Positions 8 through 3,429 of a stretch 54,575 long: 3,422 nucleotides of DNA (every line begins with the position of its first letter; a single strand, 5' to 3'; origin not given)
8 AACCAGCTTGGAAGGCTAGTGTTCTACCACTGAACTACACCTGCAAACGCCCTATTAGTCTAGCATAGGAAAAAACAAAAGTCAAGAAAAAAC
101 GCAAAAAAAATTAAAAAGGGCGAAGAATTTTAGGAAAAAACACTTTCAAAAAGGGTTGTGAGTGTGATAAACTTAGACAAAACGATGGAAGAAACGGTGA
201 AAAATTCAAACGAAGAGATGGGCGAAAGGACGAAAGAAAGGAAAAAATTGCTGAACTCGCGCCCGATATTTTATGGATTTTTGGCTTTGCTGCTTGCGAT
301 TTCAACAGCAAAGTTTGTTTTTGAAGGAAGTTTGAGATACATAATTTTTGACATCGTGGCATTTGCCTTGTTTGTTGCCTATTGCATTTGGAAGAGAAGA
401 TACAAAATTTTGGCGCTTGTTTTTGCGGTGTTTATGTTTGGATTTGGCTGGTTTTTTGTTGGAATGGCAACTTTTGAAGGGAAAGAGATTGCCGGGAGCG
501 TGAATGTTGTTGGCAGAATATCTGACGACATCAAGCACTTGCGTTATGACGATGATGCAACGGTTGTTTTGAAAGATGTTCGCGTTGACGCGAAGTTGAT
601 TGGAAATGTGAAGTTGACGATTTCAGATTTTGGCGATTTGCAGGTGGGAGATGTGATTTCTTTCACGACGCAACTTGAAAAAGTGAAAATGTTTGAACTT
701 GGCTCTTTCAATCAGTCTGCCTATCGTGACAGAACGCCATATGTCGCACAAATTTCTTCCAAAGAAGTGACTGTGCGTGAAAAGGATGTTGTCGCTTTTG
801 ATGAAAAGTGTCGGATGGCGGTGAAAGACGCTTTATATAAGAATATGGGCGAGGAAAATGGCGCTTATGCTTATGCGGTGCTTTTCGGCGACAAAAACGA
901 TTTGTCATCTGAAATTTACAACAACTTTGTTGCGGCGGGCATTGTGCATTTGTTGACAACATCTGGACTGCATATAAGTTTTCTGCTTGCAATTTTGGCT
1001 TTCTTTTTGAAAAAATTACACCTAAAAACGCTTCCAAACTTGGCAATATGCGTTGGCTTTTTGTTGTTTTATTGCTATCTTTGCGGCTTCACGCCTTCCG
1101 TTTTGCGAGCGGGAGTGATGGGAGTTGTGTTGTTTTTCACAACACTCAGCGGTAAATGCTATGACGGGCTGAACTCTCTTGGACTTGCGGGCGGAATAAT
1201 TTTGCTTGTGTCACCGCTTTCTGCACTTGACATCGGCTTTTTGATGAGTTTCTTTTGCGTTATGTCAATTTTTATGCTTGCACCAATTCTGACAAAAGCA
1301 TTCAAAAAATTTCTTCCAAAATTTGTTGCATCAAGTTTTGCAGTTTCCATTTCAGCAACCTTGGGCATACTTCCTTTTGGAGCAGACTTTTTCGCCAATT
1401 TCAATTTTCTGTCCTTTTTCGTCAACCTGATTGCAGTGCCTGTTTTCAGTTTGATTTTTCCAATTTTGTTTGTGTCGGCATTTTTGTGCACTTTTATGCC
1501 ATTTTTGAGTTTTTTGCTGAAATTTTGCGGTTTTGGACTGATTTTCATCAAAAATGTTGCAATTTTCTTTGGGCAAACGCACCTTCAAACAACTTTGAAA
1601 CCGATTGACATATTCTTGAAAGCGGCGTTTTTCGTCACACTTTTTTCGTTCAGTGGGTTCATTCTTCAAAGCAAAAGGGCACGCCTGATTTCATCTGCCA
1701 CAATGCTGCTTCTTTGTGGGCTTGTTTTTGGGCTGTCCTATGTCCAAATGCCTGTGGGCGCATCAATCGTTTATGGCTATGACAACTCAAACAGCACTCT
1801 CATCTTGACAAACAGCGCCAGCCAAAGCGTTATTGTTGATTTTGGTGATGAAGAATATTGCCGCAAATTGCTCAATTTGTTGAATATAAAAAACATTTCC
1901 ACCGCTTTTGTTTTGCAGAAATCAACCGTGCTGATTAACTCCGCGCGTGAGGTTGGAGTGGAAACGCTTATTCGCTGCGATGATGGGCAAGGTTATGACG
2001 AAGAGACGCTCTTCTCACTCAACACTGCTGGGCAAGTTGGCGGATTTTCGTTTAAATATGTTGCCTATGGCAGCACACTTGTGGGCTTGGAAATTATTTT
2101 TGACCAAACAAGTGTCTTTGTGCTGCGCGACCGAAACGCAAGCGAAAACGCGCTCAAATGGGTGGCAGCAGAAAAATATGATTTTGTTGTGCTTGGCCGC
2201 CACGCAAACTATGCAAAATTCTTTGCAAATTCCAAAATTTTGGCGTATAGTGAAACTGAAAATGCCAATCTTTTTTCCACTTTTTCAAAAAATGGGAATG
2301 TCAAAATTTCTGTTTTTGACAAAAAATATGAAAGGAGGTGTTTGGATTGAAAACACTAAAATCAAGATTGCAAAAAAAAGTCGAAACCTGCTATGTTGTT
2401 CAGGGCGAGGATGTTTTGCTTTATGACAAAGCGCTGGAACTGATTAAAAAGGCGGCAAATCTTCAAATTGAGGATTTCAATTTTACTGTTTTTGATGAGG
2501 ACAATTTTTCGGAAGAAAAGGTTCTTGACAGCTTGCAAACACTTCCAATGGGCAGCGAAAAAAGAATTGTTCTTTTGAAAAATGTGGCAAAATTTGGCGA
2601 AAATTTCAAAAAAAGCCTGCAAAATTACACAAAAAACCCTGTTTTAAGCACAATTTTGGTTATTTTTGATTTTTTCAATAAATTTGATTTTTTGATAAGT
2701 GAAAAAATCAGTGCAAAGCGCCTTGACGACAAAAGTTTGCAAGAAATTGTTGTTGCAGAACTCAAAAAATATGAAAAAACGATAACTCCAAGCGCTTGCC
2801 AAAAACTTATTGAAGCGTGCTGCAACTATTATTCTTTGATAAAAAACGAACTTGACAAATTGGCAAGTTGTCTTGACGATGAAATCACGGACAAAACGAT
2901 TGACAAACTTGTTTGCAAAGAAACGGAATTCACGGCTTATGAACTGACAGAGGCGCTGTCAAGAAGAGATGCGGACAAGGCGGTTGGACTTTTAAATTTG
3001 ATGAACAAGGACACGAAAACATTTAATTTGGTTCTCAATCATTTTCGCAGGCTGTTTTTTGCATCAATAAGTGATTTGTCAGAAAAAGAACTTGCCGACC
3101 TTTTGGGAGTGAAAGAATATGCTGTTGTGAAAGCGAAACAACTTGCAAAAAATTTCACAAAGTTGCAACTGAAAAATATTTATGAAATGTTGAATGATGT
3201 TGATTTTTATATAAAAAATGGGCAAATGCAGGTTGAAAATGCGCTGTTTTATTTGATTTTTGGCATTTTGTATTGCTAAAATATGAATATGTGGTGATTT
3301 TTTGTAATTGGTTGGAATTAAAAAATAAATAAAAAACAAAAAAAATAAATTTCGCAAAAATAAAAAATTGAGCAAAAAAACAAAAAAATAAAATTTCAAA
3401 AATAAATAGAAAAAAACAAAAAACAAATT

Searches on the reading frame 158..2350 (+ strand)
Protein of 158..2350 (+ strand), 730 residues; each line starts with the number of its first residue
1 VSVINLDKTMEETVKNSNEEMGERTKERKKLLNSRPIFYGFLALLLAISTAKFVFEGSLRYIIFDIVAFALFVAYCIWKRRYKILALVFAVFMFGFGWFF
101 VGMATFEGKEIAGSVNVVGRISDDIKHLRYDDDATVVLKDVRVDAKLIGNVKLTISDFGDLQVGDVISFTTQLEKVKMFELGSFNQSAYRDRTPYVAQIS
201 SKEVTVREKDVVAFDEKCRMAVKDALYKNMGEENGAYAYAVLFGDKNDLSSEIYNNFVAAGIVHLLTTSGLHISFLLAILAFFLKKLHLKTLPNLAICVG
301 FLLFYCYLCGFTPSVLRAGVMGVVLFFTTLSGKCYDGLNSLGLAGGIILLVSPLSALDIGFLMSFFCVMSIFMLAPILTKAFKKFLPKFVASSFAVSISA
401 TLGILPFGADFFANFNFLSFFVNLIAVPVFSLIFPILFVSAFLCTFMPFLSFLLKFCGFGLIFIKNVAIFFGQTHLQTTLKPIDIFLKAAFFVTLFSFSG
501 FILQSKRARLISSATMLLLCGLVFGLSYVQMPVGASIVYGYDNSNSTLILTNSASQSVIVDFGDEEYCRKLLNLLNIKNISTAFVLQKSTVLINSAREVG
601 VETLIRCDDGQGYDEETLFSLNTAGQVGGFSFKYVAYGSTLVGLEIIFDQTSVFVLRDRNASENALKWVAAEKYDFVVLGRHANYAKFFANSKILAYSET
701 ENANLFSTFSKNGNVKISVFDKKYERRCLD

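Call 96: search_protein_families(library=pfam, proteins=[window:158-2350:+], max_evalue=0.00001)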
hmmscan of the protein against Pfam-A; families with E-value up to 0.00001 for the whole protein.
window:158-2350:+ (730 aa): 2 families
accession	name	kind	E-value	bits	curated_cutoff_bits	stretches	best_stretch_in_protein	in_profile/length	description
PF03772.21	Competence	-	1.3e-46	159.6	23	1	242-496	2-261/270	Competence protein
PF13567.11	DUF4131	-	2.8e-08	34.1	31.6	1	67-190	13-148/165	Domain of unknown function (DUF4131)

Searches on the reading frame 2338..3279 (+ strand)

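Call 96: search_protein_families(library=pfam, proteins=[window:2338-3279:+], max_evalue=0.00001)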
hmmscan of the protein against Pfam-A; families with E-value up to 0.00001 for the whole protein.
window:2338-3279:+ (313 aa): 2 families
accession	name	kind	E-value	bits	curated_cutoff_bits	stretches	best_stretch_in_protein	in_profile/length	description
PF06144.19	DNA_pol3_delta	-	2.1e-12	47.6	21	1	19-117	1-105/124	DNA polymerase III, delta subunit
PF21694.2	DNA_pol3_delta_C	-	4.2e-12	46.6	27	1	200-307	4-118/121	DNA polymerase III delta subunit, C-terminal domain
